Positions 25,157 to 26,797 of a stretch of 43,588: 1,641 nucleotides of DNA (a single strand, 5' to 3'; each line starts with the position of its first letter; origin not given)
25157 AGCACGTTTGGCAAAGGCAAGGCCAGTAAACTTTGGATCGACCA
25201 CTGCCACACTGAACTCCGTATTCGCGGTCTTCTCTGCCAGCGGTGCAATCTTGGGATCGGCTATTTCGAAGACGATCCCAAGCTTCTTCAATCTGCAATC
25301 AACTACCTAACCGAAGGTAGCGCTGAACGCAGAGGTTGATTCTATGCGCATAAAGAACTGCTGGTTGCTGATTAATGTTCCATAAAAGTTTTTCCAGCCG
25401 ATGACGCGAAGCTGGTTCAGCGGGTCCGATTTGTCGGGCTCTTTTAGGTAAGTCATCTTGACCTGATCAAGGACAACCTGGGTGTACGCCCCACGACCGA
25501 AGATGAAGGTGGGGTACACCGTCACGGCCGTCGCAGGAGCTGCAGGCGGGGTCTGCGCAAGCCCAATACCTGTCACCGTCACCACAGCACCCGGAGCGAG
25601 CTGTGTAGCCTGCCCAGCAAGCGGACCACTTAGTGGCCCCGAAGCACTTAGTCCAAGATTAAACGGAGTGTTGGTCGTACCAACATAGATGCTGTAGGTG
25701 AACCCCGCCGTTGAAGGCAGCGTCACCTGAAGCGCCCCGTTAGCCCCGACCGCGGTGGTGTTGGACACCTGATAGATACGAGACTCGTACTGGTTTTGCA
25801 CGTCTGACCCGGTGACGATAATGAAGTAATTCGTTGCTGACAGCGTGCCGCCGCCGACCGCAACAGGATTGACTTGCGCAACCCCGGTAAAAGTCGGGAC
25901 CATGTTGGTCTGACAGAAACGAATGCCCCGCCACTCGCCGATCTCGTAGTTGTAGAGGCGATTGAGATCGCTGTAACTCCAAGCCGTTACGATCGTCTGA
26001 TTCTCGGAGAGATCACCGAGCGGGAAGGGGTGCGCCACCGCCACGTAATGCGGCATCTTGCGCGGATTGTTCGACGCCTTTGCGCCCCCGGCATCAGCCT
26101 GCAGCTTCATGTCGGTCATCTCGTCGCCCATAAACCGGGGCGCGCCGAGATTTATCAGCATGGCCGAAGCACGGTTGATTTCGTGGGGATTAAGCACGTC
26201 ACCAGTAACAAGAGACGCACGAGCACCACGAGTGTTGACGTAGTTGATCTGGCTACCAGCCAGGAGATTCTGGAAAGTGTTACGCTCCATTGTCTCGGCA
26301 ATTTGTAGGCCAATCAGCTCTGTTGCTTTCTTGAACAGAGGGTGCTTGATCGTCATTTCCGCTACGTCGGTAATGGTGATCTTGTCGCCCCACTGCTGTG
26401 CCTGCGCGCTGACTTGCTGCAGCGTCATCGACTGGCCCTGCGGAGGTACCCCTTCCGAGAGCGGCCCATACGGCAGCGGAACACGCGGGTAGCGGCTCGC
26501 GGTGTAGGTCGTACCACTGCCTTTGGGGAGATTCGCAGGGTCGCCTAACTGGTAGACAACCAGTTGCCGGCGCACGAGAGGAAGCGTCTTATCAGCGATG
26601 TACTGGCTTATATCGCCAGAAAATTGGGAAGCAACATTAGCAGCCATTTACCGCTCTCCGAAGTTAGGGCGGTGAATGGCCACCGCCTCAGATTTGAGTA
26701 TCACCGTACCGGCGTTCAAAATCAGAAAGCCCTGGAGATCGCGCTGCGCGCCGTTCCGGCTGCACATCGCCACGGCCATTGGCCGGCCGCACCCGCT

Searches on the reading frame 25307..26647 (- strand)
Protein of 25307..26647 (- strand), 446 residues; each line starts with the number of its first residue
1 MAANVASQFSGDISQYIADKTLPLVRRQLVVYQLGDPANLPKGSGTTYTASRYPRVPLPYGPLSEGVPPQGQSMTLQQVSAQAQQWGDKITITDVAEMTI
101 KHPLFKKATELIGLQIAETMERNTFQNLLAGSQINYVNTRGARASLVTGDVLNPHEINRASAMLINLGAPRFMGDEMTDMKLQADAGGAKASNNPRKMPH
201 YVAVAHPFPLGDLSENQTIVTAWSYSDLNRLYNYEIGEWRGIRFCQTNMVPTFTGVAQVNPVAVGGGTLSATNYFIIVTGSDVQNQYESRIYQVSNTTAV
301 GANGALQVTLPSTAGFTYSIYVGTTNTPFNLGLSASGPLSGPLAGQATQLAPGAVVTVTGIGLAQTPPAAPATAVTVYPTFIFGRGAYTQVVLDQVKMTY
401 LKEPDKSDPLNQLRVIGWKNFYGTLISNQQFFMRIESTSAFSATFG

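Call 19: search_protein_families(library=phrogs, proteins=[window:25307-26647:-], max_evalue=0.001)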
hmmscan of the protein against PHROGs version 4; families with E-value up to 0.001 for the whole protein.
window:25307-26647:- (446 aa): 1 family
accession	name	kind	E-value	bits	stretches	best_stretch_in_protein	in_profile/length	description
phrog_1357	-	head and packaging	1.2e-34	120.9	1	19-443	39-350/356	major head protein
